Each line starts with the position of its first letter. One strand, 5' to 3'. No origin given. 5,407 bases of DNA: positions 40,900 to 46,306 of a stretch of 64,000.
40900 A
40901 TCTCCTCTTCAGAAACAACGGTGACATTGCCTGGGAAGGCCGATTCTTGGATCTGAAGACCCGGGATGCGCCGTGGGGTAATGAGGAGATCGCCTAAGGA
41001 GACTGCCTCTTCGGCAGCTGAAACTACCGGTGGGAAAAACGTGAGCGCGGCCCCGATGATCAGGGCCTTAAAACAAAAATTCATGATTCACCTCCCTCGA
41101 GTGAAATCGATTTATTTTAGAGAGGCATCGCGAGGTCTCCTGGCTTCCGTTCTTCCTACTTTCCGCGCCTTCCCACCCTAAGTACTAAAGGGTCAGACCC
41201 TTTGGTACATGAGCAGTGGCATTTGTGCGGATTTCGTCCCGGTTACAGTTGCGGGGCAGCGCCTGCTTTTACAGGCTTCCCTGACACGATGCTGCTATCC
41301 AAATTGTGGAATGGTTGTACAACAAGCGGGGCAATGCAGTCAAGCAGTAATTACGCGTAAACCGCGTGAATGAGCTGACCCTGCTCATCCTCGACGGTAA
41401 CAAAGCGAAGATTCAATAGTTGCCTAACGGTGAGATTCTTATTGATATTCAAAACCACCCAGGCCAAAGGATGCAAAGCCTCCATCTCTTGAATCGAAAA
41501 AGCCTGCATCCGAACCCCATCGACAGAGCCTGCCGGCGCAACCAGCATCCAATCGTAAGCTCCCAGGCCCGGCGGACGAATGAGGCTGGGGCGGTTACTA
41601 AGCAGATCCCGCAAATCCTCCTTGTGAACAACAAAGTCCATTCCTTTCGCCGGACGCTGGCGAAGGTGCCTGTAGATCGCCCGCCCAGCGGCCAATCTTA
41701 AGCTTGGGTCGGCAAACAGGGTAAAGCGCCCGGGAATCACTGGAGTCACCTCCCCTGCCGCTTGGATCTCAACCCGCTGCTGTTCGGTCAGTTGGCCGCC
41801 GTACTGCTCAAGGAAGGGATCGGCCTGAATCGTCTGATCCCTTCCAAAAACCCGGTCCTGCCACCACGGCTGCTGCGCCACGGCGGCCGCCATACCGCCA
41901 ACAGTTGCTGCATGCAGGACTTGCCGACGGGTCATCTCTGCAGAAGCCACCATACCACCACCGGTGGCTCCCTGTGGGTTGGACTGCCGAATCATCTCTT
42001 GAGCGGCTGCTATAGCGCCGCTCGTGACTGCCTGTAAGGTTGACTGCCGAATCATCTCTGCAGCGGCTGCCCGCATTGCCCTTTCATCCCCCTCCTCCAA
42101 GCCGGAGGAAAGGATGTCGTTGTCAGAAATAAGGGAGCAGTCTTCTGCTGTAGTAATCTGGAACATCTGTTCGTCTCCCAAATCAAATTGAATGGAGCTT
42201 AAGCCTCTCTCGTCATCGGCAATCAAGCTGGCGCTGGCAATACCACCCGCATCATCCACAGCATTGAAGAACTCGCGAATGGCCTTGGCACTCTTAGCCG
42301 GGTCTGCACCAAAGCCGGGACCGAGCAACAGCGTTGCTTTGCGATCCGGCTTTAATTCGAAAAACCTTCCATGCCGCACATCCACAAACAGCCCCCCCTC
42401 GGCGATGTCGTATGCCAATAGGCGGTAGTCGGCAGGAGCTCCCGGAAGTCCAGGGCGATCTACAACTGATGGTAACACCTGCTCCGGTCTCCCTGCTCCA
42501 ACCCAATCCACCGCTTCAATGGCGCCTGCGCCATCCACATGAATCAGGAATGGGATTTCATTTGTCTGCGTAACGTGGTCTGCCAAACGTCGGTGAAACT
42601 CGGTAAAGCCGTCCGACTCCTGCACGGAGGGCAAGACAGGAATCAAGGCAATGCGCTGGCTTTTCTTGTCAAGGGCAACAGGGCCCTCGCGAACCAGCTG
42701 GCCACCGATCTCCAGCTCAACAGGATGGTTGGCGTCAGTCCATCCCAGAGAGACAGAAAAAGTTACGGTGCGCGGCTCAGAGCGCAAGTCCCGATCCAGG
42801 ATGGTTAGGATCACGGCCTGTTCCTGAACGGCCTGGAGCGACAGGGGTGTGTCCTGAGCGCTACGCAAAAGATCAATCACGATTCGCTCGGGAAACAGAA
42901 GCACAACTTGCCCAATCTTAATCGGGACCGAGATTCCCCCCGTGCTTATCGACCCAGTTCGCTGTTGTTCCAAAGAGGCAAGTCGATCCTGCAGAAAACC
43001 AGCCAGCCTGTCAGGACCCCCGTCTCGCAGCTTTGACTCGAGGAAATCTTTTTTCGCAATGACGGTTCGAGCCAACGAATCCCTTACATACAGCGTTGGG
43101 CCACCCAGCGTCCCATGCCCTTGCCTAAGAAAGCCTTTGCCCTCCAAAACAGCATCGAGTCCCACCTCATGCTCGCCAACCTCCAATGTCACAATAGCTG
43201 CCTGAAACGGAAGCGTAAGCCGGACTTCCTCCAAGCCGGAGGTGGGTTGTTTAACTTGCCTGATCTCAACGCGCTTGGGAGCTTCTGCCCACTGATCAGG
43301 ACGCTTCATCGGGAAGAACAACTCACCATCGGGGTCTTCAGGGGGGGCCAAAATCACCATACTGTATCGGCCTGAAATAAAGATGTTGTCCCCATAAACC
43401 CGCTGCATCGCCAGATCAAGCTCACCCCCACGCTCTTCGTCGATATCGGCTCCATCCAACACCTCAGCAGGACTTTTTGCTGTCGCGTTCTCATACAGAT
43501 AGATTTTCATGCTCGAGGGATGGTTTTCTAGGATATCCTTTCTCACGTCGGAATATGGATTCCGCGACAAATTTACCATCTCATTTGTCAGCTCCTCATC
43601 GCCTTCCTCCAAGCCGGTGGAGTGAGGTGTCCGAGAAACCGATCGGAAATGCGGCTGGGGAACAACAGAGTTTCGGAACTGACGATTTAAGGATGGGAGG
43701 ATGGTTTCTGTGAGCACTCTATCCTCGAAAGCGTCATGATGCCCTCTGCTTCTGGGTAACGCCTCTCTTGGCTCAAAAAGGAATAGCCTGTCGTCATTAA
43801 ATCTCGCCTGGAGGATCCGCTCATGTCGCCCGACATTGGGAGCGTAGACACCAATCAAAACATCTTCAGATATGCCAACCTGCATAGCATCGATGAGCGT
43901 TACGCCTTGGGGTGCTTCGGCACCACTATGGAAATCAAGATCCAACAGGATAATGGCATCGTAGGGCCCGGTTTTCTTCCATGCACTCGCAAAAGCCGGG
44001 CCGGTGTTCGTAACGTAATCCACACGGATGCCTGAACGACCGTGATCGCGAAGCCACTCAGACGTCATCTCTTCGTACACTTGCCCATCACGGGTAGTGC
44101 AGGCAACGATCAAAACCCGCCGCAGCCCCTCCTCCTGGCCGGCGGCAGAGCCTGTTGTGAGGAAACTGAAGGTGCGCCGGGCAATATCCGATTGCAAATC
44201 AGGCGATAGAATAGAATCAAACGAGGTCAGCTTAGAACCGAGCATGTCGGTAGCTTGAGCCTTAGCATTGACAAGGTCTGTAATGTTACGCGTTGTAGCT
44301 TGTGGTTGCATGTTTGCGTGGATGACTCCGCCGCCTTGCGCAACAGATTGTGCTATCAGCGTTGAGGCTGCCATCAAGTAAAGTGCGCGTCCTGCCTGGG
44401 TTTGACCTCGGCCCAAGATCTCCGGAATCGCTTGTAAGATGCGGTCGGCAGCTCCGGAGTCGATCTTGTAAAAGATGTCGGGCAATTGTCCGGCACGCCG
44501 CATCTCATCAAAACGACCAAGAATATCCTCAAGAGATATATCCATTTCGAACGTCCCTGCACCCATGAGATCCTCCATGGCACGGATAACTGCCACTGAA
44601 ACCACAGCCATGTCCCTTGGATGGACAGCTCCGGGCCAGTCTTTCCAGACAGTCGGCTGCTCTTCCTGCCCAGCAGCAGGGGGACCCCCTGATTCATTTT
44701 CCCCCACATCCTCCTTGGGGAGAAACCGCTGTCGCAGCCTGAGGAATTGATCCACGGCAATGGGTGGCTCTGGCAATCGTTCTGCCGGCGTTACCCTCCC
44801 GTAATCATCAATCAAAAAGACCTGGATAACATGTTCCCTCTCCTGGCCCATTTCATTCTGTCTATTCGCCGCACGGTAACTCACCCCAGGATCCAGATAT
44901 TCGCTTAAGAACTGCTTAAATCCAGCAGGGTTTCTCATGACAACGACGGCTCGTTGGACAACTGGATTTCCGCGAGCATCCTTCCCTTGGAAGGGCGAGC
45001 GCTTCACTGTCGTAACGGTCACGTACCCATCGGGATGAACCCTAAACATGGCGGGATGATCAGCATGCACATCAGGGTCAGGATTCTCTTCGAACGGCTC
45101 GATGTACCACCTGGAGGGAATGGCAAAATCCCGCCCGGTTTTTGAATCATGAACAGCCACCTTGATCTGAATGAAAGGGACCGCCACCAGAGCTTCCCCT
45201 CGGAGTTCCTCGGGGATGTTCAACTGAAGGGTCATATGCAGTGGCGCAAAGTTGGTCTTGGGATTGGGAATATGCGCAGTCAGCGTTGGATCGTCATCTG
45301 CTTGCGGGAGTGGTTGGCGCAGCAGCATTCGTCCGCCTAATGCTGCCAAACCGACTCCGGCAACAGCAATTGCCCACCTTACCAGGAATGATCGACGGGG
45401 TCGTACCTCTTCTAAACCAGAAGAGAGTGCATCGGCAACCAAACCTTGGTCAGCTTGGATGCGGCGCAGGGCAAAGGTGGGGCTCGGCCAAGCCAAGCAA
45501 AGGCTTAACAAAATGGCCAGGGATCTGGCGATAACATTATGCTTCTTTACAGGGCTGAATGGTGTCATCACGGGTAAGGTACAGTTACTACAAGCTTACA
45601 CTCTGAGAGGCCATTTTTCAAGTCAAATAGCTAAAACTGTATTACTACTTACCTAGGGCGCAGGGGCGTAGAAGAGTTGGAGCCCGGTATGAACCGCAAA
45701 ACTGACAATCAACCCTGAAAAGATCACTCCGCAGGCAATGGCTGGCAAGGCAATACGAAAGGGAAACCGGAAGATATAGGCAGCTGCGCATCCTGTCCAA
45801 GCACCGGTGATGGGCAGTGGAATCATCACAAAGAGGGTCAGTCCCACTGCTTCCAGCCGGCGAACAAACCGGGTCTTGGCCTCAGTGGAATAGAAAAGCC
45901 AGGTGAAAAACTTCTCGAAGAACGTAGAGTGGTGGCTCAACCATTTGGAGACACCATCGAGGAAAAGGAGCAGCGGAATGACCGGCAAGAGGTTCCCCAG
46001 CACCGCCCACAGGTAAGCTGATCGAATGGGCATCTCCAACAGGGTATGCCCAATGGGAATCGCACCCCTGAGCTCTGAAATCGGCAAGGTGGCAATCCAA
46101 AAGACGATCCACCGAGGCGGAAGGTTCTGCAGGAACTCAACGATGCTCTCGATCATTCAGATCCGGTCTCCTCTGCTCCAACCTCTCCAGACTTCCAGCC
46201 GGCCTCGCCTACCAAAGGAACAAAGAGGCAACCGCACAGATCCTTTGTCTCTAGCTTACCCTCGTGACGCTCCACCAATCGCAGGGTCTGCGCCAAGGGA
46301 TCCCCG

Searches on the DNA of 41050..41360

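Call 52: search_rna_families(source=window, start=41050, end=41360, threshold=gathering, show_alignments=1)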
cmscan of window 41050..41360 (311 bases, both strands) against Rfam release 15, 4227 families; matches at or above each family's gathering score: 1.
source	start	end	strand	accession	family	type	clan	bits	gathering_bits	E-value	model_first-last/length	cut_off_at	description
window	41112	41306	-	RF00174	Cobalamin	Cis-reg; riboswitch;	CL00101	81.1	31.5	1.1e-20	1-189/189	no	Cobalamin riboswitch aptamer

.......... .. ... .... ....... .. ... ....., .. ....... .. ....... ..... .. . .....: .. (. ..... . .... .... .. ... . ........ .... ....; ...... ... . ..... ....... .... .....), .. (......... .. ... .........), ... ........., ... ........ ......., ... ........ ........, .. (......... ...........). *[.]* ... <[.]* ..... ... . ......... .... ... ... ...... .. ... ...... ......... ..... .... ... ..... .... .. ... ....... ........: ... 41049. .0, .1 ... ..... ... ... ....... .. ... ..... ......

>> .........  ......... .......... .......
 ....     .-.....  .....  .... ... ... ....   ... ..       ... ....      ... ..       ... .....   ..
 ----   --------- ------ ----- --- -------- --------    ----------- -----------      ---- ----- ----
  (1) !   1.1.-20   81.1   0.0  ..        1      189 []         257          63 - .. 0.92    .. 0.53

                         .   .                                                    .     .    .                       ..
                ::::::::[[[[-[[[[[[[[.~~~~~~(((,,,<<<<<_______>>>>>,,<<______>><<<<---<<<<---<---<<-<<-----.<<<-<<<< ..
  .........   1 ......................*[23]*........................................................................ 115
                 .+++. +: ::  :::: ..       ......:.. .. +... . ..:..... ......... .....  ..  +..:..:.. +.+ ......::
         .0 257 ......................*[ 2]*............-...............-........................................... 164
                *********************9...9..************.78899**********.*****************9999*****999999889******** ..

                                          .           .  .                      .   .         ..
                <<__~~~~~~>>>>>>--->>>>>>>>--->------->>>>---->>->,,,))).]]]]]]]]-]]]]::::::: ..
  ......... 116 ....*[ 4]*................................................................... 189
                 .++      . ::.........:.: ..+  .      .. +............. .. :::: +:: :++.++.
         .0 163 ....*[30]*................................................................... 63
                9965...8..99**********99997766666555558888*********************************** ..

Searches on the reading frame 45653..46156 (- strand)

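Call 66: search_protein_families(library=pfam, proteins=[window:45653-46156:-], max_evalue=0.00001)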
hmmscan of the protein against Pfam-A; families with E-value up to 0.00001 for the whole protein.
window:45653-46156:- (167 aa): 1 family
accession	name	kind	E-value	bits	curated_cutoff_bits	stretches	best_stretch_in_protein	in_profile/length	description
PF06695.16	Sm_multidrug_ex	-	1.1e-36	126.5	30.7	1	28-150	1-121/121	Putative small multi-drug export protein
